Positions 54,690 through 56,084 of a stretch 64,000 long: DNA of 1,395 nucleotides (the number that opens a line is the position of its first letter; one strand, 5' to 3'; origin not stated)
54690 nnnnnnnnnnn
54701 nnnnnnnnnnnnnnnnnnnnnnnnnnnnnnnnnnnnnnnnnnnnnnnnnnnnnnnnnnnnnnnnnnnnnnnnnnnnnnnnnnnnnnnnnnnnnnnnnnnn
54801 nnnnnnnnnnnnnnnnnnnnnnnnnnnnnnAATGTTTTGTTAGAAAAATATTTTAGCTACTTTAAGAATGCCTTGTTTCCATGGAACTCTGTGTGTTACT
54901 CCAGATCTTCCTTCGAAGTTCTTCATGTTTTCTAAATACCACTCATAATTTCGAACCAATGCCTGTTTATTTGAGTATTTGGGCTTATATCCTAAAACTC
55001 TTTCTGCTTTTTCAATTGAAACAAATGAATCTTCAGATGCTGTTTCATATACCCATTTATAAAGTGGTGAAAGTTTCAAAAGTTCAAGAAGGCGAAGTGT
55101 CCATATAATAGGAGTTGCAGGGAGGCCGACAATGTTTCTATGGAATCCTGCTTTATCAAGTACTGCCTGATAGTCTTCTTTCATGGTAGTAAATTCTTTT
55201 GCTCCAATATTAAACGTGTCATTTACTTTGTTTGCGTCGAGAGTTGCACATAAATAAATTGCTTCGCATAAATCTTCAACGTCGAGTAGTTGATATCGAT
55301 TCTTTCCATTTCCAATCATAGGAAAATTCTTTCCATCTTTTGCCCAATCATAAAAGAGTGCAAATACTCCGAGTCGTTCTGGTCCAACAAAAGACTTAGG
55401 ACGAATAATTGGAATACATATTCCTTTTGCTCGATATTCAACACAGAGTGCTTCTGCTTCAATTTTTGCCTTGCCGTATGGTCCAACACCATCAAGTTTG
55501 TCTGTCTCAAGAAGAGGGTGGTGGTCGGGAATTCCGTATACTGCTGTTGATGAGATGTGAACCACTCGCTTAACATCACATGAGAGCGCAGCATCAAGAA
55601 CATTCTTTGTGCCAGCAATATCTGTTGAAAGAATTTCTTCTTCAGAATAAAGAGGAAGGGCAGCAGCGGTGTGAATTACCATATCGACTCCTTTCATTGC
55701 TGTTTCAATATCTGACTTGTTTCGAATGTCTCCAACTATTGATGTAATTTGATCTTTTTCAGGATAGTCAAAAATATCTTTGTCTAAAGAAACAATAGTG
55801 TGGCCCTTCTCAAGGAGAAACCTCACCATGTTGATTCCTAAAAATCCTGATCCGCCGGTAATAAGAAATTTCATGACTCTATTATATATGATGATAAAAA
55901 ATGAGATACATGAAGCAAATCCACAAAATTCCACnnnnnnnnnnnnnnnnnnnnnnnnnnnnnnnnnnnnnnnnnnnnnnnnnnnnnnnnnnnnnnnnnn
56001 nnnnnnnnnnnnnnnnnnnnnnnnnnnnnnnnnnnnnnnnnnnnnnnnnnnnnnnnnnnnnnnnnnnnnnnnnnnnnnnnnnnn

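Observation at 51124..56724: Module resembling polyprenyl-phospho-pentose (DPA/Arn-like) donor synthesis: UbiA DPPR-synthase-like, SDR, GT-C, SMR-like and HAD phosphatase fused to a flippase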

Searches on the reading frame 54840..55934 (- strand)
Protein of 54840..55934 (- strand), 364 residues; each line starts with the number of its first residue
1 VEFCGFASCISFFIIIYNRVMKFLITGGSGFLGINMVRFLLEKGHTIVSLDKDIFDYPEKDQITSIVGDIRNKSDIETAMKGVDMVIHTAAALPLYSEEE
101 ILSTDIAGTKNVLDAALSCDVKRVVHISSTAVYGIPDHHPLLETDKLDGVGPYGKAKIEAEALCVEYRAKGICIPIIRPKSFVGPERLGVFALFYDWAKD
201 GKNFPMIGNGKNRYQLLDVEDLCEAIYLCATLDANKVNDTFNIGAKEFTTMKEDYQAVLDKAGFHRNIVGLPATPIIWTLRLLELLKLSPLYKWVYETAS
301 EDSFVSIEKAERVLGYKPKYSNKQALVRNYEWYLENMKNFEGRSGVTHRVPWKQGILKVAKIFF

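Call 3: search_protein_families(library=pfam, proteins=[window:54840-55934:-], max_evalue=0.01)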
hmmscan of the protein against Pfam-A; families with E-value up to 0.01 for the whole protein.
window:54840-55934:- (364 aa): 8 families
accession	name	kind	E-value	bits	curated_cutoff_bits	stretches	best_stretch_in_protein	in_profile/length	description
PF01370.27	Epimerase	-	5.8e-42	144.2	20.9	1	24-244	2-240/240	NAD dependent epimerase/dehydratase family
PF16363.11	GDP_Man_Dehyd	-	1.1e-26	94.5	27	1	24-324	1-327/332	GDP-mannose 4,6 dehydratase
PF01073.25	3Beta_HSD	-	1e-22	80.9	22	1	24-230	1-229/280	3-beta hydroxysteroid dehydrogenase/isomerase family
PF13460.12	NAD_binding_10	-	5.2e-15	56.2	27.2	1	27-182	1-146/184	NAD(P)H-binding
PF07993.18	NAD_binding_4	-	2.7e-14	53.4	20.1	1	60-185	60-210/258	Male sterility protein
PF02719.21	Polysacc_synt_2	-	3.7e-12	46.5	20.2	1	24-129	2-128/293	Polysaccharide biosynthesis protein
PF04321.23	RmlD_sub_bind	-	5.8e-11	42.4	27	1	21-169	1-141/287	RmlD substrate binding domain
PF05368.20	NmrA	-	3.9e-07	30.4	27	1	23-126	5-104/298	NmrA-like family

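Call 4: search_protein_families(library=ncbifam, proteins=[window:54840-55934:-], max_evalue=0.01)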
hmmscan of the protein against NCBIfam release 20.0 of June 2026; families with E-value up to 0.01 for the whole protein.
window:54840-55934:- (364 aa): 30 families (the best 25 are shown)
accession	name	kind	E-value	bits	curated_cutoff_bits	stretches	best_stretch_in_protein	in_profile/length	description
TIGR03466.1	HpnA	hypoth_equivalog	3e-32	111.8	367.65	1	21-336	1-324/327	hopanoid-associated sugar epimerase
TIGR01181.1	dTDP_gluc_dehyt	equivalog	3.1e-26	92.2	365.1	1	22-338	1-316/321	dTDP-glucose 4,6-dehydratase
TIGR04180.1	EDH_00030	hypoth_equivalog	3.3e-26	92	475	1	24-258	2-252/297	NAD-dependent 4,6-dehydratase LegB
NF042422.1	oxyalk_red_OleD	equivalog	4.5e-25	88.7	580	1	21-330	1-325/329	2-alkyl-3-oxoalkanoate reductase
NF042423.1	oxyalk_red_Shew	equivalog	1.1e-18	67.4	580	1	18-212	6-203/331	2-alkyl-3-oxoalkanoate reductase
TIGR01179.1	galE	equivalog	6.8e-18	64.6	262.3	1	23-168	2-160/332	UDP-glucose 4-epimerase GalE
TIGR03589.1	PseB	equivalog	5.9e-16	58.3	407.75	1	22-129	6-125/324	UDP-N-acetylglucosamine 4,6-dehydratase (inverting)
NF052578.1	StrlDmthSdmBMthl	equivalog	1.1e-15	58.3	600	1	21-185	1-172/328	sterol demethylase protein SdmB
TIGR02622.1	CDP_4_6_dhtase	equivalog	1.4e-13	50.7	278.45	1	22-169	6-170/352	CDP-glucose 4,6-dehydratase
NF043036.1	ErythonDh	equivalog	6.2e-13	48.6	325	1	21-171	1-167/321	D-erythronate dehydrogenase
NF041293.1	G6PDh_Azf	equivalog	8.9e-13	48.2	400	1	23-132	5-118/252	NAD-dependent glucose-6-phosphate dehydrogenase Azf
TIGR01746.1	Thioester-redct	subfamily_domain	2.7e-12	46.6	213.35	1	79-191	85-204/371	thioester reductase domain-containing protein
NF004520.0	PRK05865.1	equivalog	3.1e-12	45.2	1509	1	21-131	1-105/854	sugar epimerase family protein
NF005539.0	PRK07201.1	equivalog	4.2e-12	45.6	549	1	21-189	1-184/657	SDR family oxidoreductase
TIGR04130.1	FnlA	equivalog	6.4e-12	45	730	1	23-135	7-131/337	UDP-N-acetylglucosamine 4,6-dehydratase/5-epimerase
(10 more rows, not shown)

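Call 7: search_solved_structures(query=window:54840-55934:-, max_evalue=1e-10)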
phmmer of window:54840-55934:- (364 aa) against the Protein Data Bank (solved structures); distinct sequences matched with E-value up to 1e-10: 41.
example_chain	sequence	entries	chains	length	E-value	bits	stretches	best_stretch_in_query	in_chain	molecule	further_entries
1r6d_A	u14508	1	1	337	5.1e-23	84.9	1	21-263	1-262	TDP-glucose-4,6-dehydratase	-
1r66_A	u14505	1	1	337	7.5e-23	84.4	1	21-263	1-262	TDP-glucose-4,6-dehydratase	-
8rdg_A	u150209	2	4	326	9.1e-20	74.2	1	21-261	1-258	SDR family NAD(P)-dependent oxidoreductase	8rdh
8rdi_A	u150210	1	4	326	3.2e-19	72.4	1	21-261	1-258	SDR family NAD(P)-dependent oxidoreductase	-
6jkg_A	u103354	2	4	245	7.6e-19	71.2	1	18-248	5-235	Sterol-4-alpha-carboxylate 3-dehydrogenase, decarboxylating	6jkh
2hun_A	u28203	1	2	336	4.3e-18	68.7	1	20-353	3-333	336aa long hypothetical dTDP-glucose 4,6-dehydratase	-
3wj7_A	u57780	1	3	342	4.6e-17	65.3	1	24-333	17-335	Putative oxidoreductase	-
7ys8_A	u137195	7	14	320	4.7e-17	65.3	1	21-259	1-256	UDP-glucose 4-epimerase | UDP-glucose 4-epimerase along with EC 5.1.3.2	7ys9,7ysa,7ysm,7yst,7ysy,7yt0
6wjb_A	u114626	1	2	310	6.4e-17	64.9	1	22-254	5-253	NAD-dependent epimerase/dehydratase family protein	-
3aw9_A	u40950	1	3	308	6.7e-17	64.8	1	21-275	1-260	NAD-dependent epimerase/dehydratase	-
6bwl_A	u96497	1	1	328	1.3e-16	63.9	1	21-317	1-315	Pal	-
3icp_A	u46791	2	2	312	1.3e-16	63.8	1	21-275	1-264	NAD-dependent epimerase/dehydratase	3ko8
6wj9_A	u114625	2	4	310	6.1e-16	61.6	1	22-254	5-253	NAD-dependent epimerase/dehydratase family protein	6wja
8vr2_A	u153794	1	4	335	2e-15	60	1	21-251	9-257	NAD-dependent epimerase/dehydratase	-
8shh_A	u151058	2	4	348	6.2e-15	58.3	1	19-263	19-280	dTDP-glucose 4,6-dehydratase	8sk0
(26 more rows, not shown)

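Call 40: find_related_loci(query=window:54840-55874:-, collection=genome_contigs, flank=8000)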
Query window:54840-55874:- (344 aa) in genome_contigs; peptide patterns used: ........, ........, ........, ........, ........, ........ (x = any residue, [..] = any of these).
600 stretches matched a pattern (row limit reached: there are more); 579 encode a relative of the query (tblastn E <= 1e-3); the best 80 are kept; 80 distinct loci.
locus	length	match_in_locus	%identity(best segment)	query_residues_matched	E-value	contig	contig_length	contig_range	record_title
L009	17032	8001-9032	78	1-344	0e+0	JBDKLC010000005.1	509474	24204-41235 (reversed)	MAG: Candidatus Parcubacteria bacterium isolate hopbrook_2019_sw_WHONDRS-S19S_0012_B_bin.20 scaffold_424427, whole genom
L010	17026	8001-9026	76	3-344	0e+0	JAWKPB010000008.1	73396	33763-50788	MAG: Anaerolineae bacterium isolate BC1.4 BC1.4.fa-8, whole genome shotgun sequence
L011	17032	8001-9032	81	1-344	0e+0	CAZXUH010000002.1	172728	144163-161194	MAG TPA_asm: uncultured Candidatus Saccharibacteria bacterium isolate SRP292972_co3_33 genome assembly, contig: NODE_120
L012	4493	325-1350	77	3-344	0e+0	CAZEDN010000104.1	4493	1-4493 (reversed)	MAG TPA_asm: uncultured Candidatus Peribacteria bacterium isolate SRP167671_co1_121 genome assembly, contig: NODE_22754_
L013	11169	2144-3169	77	1-342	0e+0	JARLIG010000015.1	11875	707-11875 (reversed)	MAG: Candidatus Paceibacterota bacterium isolate MAG_BO118 MetaBAT2_Bin_118_Oxic_k141_1841408, whole genome shotgun sequ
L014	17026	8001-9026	74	3-344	0e+0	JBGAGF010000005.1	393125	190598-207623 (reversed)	MAG: Aggregatilineales bacterium isolate MAG_MBR_H125.30 MBRH125-30_opera_contig_184, whole genome shotgun sequence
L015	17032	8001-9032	76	1-344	0e+0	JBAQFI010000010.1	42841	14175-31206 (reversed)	MAG: Minisyncoccia bacterium isolate MFD12003_ilm_asm_bin45 k127_153366, whole genome shotgun sequence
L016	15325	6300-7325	74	3-344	0e+0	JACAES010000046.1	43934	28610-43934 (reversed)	MAG: Chloroflexota bacterium isolate L.E.CH.71 k119_179646, whole genome shotgun sequence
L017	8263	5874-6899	75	3-344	0e+0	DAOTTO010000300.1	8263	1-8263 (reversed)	MAG TPA_asm: Anaerolineae bacterium isolate F11_13 k119_5071502, whole genome shotgun sequence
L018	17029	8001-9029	73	2-344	0e+0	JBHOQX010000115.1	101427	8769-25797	MAG: Roseiflexaceae bacterium isolate A0_36 coassembly_Ak141_566868, whole genome shotgun sequence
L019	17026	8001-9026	74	3-344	0e+0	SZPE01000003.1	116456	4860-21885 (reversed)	Anaerolineae bacterium CFX8 ZYPT4scaffold_73, whole genome shotgun sequence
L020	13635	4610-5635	75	3-344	0e+0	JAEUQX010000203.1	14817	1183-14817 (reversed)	MAG: Anaerolineae bacterium isolate new MAG-262 k141_2472592, whole genome shotgun sequence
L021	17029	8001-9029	73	2-344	0e+0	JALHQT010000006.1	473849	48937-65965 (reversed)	MAG: Anaerolineae bacterium isolate maxbin.031 c_000000000070, whole genome shotgun sequence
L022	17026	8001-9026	73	3-344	0e+0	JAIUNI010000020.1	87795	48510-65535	MAG: Chloroflexota bacterium isolate ANAER1 spades-bin.52~NODE_808_length_87795_cov_3.33545, whole genome shotgun sequen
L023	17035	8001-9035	75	1-344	0e+0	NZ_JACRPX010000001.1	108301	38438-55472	MAG: Ignavibacterium album isolate NC_groundwater_1998_Pr3_S-0.65um_35_12 SR2-18-Sp65_coassembly_scaffold_22173, whole g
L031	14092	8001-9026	73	3-344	9e-180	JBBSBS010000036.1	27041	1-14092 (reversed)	MAG: Aggregatilineales bacterium isolate La6_metabat2.168 La6_metabat2.168_K_3148614_L_27041_cov_18.4767, whole genome s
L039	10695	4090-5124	75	1-344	4e-179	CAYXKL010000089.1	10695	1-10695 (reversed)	MAG TPA_asm: uncultured Melioribacter sp. isolate binchicken_co58_36 genome assembly, contig: NODE_4811_length_10695_cov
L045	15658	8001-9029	71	2-344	1e-178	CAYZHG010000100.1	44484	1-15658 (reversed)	MAG TPA_asm: uncultured Gammaproteobacteria bacterium isolate binchicken_co169_185 genome assembly, contig: k99_689414,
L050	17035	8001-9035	75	1-344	3e-178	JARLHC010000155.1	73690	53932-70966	MAG: Ignavibacteriaceae bacterium isolate MAG_BO162 MetaBAT2_Bin_162_Oxic_k141_1781207, whole genome shotgun sequence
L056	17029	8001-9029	73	2-344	1e-177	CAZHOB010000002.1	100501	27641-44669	MAG TPA_asm: uncultured Candidatus Saccharibacteria bacterium isolate SRP193066_co2_91 genome assembly, contig: NODE_44_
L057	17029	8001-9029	71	2-344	8e-178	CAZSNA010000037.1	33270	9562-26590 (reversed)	MAG TPA_asm: uncultured Fibrobacteraceae bacterium isolate SRP167671_co2_134 genome assembly, contig: NODE_1733_length_3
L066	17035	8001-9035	74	1-344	5e-177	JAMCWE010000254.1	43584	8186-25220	MAG: Bacteroidetes bacterium isolate FK_Sedi_B_Bin.66 NODE_2299_length_43584_cov_14.2279, whole genome shotgun sequence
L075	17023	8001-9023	74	4-344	4e-176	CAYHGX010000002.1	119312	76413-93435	MAG TPA_asm: uncultured Candidatus Peribacteria bacterium isolate ERP119702_co3_212 genome assembly, contig: NODE_38_len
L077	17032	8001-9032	74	1-344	3e-176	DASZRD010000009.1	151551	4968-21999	MAG TPA_asm: Candidatus Paceibacterota bacterium isolate SMAG_U6015 k141_1099950, whole genome shotgun sequence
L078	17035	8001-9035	74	1-344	4e-176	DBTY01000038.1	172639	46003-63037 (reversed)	MAG TPA_asm: Ignavibacteriales bacterium UBA1304 UBA1304_contig_5252, whole genome shotgun sequence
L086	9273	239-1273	71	2-344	2e-175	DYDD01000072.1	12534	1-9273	MAG TPA_asm: Fibrobacter sp. isolate IMS_BF NODE_1173_length_12538_cov_7.68333, whole genome shotgun sequence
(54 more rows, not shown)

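Call 44: search_protein_families(library=pfam, proteins=[L031:12415-13797:-, L039:5267-6313:+, L057:9119-9886:-, L078:7112-7900:-, L075:10123-11364:+, L086:5242-6048:+, L066:5148-5990:-, L050:4426-5283:-, L021:13485-15383:-, L018:6565-7899:+], max_evalue=0.001)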
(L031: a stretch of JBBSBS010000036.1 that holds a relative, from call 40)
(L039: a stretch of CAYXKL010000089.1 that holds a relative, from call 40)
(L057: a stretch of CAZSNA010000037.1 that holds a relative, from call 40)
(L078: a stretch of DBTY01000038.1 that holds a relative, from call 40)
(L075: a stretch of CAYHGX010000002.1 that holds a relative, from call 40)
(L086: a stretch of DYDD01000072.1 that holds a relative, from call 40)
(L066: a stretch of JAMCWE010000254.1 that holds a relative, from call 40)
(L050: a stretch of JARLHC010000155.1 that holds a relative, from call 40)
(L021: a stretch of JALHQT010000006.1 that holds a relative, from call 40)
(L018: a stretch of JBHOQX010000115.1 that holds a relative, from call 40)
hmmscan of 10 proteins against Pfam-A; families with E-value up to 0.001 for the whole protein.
L031:12415-13797:- (460 aa): 4 families
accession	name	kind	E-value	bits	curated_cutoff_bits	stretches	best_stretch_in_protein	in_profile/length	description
PF00150.24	Cellulase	-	2e-11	44.4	23.5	1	181-433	32-270/272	Cellulase (glycosyl hydrolase family 5)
PF08239.17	SH3_3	-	3e-09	37.4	27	1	89-149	2-53/54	Bacterial SH3 domain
PF11790.14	Glyco_hydro_cc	-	5.1e-06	26.7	21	1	277-431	71-209/237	Glycosyl hydrolase catalytic core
PF01551.29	Peptidase_M23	-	7.2e-05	23.4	28.7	1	3-48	33-75/96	Peptidase family M23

L039:5267-6313:+ (348 aa): 1 family
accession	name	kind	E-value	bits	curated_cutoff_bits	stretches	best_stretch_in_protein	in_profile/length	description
PF01916.23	DS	-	1.2e-98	330.5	27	1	24-320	1-286/288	Deoxyhypusine synthase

L057:9119-9886:- (255 aa): 2 families
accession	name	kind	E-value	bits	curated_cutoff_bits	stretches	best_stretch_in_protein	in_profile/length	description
PF01927.22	Mut7-C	-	2.5e-44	151.4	23.3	1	96-237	1-143/146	Mut7-C RNAse domain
PF14451.12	Ub-Mut7C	-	3.6e-32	110.6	23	1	3-81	3-81/81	Mut7-C ubiquitin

L078:7112-7900:- (262 aa): 0 families

L075:10123-11364:+ (413 aa): 5 families
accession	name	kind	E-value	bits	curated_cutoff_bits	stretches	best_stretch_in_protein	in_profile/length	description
PF03721.20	UDPG_MGDP_dh_N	-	5.7e-31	108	27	2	59-159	72-173/187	UDP-glucose/GDP-mannose dehydrogenase family, NAD binding domain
PF00984.24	UDPG_MGDP_dh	-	2.2e-28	98.6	25.4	1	189-279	2-93/94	UDP-glucose/GDP-mannose dehydrogenase family, central domain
PF03720.21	UDPG_MGDP_dh_C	-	1.2e-22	80.7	30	1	306-397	1-102/103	UDP-glucose/GDP-mannose dehydrogenase family, UDP binding domain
PF03446.21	NAD_binding_2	-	5.1e-08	33.5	21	1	5-120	1-106/161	NAD binding domain of 6-phosphogluconate dehydrogenase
PF03807.23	F420_oxidored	-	1.1e-06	29.6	21.6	1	5-73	1-69/94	NADP oxidoreductase coenzyme F420-dependent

L086:5242-6048:+ (268 aa): 0 families

L066:5148-5990:- (280 aa): 1 family
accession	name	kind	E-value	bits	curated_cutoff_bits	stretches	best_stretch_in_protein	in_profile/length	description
PF00318.25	Ribosomal_S2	-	4.3e-95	317.5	26.1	1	9-224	1-216/216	Ribosomal protein S2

L050:4426-5283:- (285 aa): 2 families
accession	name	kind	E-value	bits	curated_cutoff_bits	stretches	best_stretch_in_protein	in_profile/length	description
PF00889.24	EF_TS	-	1.8e-64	217.5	27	1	72-281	1-203/204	Elongation factor TS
PF25025.1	EF-Ts_N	-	0.00011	22.5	33.2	1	4-41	13-51/60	Elongation factor Ts, mitochondrial, N-terminal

L021:13485-15383:- (632 aa): 8 families
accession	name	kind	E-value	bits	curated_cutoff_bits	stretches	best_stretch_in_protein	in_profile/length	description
PF02518.31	HATPase_c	-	1e-27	97.2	26.4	1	518-625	2-107/111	Histidine kinase-, DNA gyrase B-, and HSP90-like ATPase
PF13185.12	GAF_2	-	5.2e-25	88.7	28.6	2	95-234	2-136/136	GAF domain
PF01590.32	GAF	-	2.8e-22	80.1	22.4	1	96-233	1-133/133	GAF domain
PF13492.12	GAF_3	-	3.4e-18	66.7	27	2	96-235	1-129/129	GAF domain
PF00512.31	HisKA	-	9e-16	58.1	26.9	1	404-471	1-66/66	His Kinase A (phospho-acceptor) domain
PF13581.12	HATPase_c_2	-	3.2e-06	27.6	27.4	1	526-603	40-110/127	Histidine kinase-like ATPase domain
PF11849.14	DUF3369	-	0.00012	22.9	27.2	0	346-398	116-168/168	Domain of unknown function (DUF3369)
PF13589.12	HATPase_c_3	-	0.00074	20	25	0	521-595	2-79/137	Histidine kinase-, DNA gyrase B-, and HSP90-like ATPase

L018:6565-7899:+ (444 aa): 8 families
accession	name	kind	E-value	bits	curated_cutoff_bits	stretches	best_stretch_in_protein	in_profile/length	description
PF01593.30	Amino_oxidase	-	9.1e-37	127.8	19.8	1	10-425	1-443/443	Flavin containing amine oxidoreductase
PF01266.30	DAO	-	8.5e-16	58.9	27.9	1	3-398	2-332/353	FAD dependent oxidoreductase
PF13450.12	NAD_binding_8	-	2.6e-11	44.1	21.9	1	5-62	1-56/68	NAD(P)-binding Rossmann-like domain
PF03486.20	HI0933_like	-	7.6e-06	26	50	0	2-36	2-36/244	HI0933-like protein Rossmann domain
PF12831.13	FAD_oxidored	-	3e-05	23.9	27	1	3-41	2-40/416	FAD dependent oxidoreductase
PF00890.30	FAD_binding_2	-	3.4e-05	23.7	20.4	1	3-39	2-37/414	FAD binding domain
PF07992.20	Pyr_redox_2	-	5.3e-05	23.2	26.1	1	2-32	2-32/291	Pyridine nucleotide-disulphide oxidoreductase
PF00070.33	Pyr_redox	-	0.00093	20.1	22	0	2-34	1-33/82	Pyridine nucleotide-disulphide oxidoreductase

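Call 54: search_protein_families(library=pfam, proteins=[L056:6644-7963:+, L077:6002-7255:+, L045:5395-7152:+], max_evalue=0.01)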
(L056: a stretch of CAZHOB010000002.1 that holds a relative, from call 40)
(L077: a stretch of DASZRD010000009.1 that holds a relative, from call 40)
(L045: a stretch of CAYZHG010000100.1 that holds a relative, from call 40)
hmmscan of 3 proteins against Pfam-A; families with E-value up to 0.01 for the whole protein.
L056:6644-7963:+ (439 aa): 3 families
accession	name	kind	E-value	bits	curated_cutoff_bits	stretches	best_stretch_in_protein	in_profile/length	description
PF01040.23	UbiA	-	2.5e-21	76.5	34.2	1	183-400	9-231/250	UbiA prenyltransferase family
PF09419.16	PGP_phosphatase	-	0.00099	19.2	20.4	1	25-126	44-160/168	Mitochondrial PGP phosphatase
PF13242.12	Hydrolase_like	-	0.0026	18.1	22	1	99-150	18-72/75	HAD-hyrolase-like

L077:6002-7255:+ (417 aa): 1 family
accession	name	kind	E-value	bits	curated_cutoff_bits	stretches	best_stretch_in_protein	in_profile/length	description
PF01040.23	UbiA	-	4.8e-21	75.6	34.2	1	163-382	9-232/250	UbiA prenyltransferase family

L045:5395-7152:+ (585 aa): 2 families
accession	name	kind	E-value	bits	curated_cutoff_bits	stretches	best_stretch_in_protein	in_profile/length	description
PF09419.16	PGP_phosphatase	-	5.1e-05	23.4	20.4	1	449-554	44-164/168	Mitochondrial PGP phosphatase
PF13242.12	Hydrolase_like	-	0.0017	18.7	22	1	512-555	4-50/75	HAD-hyrolase-like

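Call 67: search_dna_similar(query=window:54840-55874:-, collection=plasmids, mode=protein, max_evalue=1e-20, max_rows=25)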
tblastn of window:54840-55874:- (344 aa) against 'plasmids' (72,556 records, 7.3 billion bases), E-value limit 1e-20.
Records with a match: 39; places in all: 40; records where one place covers at least 80% of the query: 38.
Best place of each record, by identity: <60% 39.
By first word of the organism name: Streptomyces 10; Sinorhizobium 5; Mesorhizobium 3; Natronococcus 2; Rhizobium 2; Haladaptatus 2; Pseudonocardia 2; Haloterrigena 1; Halostagnicola 1; Nonomuraea 1; and 10 more.
By predicted mobility (MOB-suite, as given by PLSDB): non-mobilizable 29; conjugative 7; mobilizable 3.
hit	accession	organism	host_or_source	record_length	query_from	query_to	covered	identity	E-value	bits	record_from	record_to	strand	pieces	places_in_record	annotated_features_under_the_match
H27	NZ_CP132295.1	Natronococcus sp. AD-5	cell culture,sediment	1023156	4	341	98%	52.5%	9e-100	329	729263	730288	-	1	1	record has no annotation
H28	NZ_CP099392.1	Natronococcus sp. CG52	cell culture,salt lake sediment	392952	4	341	98%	50.7%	3e-96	319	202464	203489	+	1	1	NAD(P)-dependent oxidoreductase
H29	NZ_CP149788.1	Haloterrigena sp. KLK7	cell culture,salt lake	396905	2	341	99%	50.0%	4e-97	322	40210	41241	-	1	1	NAD-dependent epimerase/dehydratase family protein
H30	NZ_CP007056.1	Halostagnicola larsenii XH-48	-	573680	4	341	98%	48.7%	1e-93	311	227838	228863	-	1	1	NAD(P)-dependent oxidoreductase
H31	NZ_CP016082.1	Streptomyces sp. SAT1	Adenophora trachelioides Maxim.,single ...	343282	2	344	100%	42.2%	8e-82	278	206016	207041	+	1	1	NAD-dependent epimerase/dehydratase family protein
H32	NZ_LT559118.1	Nonomuraea gerenzanensis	-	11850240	2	344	100%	40.7%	1e-76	263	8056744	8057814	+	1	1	none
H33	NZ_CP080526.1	Mesorhizobium sp. AR07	Oxytropis sp.,Cell culture,root nodule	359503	4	339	98%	33.5%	6e-51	189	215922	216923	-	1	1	NAD-dependent epimerase/dehydratase family protein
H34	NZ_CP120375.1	Sinorhizobium garamanticum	Argyrolobium uniflorum,Cell culture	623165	4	339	98%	33.4%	2e-53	196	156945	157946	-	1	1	NAD-dependent epimerase/dehydratase family protein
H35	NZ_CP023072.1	Sinorhizobium fredii CCBAU 83666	G.max,nodule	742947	4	339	98%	33.0%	1e-49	185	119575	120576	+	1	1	NAD-dependent epimerase/dehydratase family protein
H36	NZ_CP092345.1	Rhizobium gallicum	Phaseolus vulgaris,Cell culture,nodule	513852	4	339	98%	32.6%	9e-50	185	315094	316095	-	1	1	NAD-dependent epimerase/dehydratase family protein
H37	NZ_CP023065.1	Sinorhizobium sp. CCBAU 05631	G.max,nodule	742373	4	339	98%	32.4%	1e-49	185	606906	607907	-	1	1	NAD-dependent epimerase/dehydratase family protein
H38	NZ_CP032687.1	Rhizobium sp. CCGE531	Phaseolus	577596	4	339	98%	32.4%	3e-49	184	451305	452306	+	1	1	NAD-dependent epimerase/dehydratase family protein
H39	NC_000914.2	Sinorhizobium fredii NGR234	-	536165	4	339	98%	32.1%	2e-49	184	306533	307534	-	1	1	NAD-dependent epimerase/dehydratase family protein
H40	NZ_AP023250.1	Mesorhizobium sp. 131-2-5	Lotus japonicus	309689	4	339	98%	31.8%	2e-47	179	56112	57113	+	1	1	NAD-dependent epimerase/dehydratase family protein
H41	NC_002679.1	Mesorhizobium japonicum MAFF 303099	-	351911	4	339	98%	31.8%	2e-47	179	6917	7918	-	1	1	NAD-dependent epimerase/dehydratase family protein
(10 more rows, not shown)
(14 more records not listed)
